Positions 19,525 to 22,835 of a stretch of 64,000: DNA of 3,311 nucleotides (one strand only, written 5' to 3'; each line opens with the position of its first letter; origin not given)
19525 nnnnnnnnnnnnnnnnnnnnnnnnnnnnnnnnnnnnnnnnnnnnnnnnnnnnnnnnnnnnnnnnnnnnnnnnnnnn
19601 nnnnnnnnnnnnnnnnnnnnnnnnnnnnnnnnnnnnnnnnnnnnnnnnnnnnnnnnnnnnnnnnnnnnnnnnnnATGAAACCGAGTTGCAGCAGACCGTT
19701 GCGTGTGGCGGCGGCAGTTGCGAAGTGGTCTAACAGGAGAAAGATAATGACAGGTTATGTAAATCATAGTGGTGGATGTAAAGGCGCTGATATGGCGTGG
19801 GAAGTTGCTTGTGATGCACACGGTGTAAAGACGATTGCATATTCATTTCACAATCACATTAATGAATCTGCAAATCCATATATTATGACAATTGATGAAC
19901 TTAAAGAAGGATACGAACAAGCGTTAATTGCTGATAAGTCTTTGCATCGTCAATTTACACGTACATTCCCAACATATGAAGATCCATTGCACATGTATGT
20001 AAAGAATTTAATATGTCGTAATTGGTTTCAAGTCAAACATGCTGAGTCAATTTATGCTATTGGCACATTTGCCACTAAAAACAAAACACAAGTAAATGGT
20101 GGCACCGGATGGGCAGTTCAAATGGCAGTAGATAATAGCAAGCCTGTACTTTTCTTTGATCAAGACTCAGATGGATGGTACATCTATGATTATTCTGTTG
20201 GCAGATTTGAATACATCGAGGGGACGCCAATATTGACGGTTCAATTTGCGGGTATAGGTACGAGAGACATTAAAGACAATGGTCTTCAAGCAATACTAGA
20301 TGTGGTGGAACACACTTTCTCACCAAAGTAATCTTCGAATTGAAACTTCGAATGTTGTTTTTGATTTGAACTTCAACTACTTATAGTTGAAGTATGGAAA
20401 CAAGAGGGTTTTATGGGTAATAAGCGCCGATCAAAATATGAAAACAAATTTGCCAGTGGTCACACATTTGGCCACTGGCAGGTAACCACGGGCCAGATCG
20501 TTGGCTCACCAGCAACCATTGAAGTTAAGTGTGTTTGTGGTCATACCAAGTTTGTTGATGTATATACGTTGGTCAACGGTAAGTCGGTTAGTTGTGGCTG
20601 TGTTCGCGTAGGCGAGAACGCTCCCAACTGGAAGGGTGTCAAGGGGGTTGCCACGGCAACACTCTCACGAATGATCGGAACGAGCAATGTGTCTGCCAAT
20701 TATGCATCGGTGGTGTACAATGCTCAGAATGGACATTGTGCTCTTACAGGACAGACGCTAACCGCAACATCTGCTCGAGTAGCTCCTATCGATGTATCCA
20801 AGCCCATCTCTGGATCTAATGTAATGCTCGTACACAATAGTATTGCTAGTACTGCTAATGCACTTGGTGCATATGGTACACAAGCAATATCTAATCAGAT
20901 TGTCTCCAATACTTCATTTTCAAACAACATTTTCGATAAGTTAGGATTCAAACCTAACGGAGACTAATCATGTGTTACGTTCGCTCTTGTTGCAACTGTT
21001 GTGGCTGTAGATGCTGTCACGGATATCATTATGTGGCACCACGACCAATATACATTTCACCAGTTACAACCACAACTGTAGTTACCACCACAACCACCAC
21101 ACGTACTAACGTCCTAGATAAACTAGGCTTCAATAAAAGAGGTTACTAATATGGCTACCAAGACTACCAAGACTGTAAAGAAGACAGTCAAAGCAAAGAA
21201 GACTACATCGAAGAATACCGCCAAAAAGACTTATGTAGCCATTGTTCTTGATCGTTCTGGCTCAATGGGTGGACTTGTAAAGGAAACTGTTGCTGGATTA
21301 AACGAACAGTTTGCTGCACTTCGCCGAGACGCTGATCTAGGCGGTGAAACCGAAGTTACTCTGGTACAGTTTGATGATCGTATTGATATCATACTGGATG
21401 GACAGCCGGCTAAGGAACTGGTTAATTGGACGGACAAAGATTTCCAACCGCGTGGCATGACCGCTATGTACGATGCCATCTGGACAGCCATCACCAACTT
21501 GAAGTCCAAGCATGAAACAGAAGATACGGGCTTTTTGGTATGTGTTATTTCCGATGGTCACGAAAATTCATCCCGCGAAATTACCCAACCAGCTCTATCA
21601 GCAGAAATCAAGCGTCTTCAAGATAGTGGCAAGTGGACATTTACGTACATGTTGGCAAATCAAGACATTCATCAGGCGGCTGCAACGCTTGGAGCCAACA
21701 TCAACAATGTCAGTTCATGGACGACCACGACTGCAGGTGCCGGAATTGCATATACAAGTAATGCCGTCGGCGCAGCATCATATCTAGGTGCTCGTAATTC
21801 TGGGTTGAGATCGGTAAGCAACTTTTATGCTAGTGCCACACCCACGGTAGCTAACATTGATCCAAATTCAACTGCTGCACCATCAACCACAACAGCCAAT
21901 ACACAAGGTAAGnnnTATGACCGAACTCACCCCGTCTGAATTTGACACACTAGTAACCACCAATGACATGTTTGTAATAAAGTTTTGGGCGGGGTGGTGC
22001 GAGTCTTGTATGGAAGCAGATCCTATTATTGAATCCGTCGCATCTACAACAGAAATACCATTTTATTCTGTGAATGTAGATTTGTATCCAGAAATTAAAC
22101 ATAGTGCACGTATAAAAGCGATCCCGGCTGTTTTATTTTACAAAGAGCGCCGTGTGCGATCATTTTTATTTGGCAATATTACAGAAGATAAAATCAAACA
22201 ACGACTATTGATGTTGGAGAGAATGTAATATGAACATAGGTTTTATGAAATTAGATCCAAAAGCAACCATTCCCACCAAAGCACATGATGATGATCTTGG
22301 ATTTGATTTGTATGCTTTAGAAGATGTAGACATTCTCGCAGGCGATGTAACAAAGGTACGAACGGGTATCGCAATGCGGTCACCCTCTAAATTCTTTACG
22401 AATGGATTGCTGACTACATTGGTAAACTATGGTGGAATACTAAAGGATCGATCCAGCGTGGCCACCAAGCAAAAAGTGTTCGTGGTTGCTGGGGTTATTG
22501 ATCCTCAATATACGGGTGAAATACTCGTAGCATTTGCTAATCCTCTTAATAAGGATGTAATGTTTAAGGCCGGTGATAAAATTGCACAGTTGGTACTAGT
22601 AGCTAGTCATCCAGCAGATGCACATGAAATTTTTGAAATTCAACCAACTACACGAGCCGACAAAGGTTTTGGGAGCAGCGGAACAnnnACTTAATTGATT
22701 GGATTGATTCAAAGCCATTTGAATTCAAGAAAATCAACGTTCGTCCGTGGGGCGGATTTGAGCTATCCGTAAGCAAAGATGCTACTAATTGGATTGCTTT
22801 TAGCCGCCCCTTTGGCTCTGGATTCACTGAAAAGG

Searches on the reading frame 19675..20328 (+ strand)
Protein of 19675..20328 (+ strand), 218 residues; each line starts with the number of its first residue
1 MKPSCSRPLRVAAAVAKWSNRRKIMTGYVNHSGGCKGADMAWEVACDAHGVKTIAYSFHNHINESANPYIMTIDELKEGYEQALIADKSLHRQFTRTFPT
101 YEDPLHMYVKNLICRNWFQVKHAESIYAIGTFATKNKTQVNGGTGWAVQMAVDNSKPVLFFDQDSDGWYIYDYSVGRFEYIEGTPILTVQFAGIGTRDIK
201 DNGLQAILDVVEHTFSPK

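Call 18: search_protein_families(library=pfam, proteins=[window:19675-20328:+], max_evalue=0.001)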
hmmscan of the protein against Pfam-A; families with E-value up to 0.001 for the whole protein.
window:19675-20328:+ (218 aa): 0 families

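Call 76: search_protein_families(library=phrogs, proteins=[window:19675-20328:+], max_evalue=0.0001)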
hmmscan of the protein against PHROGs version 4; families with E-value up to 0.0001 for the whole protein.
window:19675-20328:+ (218 aa): 1 family
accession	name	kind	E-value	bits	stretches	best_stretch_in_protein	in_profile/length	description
phrog_768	-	DNA, RNA and nucleotide metabolism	5.7e-17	62.9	1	25-164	31-169/191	DprA-like DNA recombination-mediator protein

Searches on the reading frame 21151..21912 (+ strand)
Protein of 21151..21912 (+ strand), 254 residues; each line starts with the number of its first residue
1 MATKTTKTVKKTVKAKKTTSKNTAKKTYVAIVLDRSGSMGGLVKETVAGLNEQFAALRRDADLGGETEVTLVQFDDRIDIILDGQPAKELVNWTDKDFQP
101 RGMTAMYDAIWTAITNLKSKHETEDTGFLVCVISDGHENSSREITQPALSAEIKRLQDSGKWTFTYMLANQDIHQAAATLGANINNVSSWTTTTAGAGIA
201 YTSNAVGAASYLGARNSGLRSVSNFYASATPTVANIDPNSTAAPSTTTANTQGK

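Call 18: search_protein_families(library=pfam, proteins=[window:21151-21912:+], max_evalue=0.001)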
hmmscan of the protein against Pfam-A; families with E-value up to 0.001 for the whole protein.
window:21151-21912:+ (254 aa): 3 families
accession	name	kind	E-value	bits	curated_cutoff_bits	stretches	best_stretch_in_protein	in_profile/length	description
PF10138.15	vWA-TerF-like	-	5e-06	27.3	29.4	1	28-147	3-125/200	vWA found in TerF C terminus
PF00092.34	VWA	-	1.8e-05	25.4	23.8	1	29-185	2-155/174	von Willebrand factor type A domain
PF13519.12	VWA_2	-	0.00013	22.9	27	1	29-137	1-107/107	von Willebrand factor type A domain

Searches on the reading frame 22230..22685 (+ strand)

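Call 18: search_protein_families(library=pfam, proteins=[window:22230-22685:+], max_evalue=0.001)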
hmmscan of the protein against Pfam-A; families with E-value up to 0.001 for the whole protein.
window:22230-22685:+ (152 aa): 2 families
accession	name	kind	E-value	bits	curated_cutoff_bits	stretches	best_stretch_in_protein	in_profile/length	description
PF00692.24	dUTPase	-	2.6e-21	76.2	22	1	11-151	2-129/129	dUTPase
PF22769.1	DCD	-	0.00033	21.2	27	1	67-123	93-150/153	dCTP deaminase-like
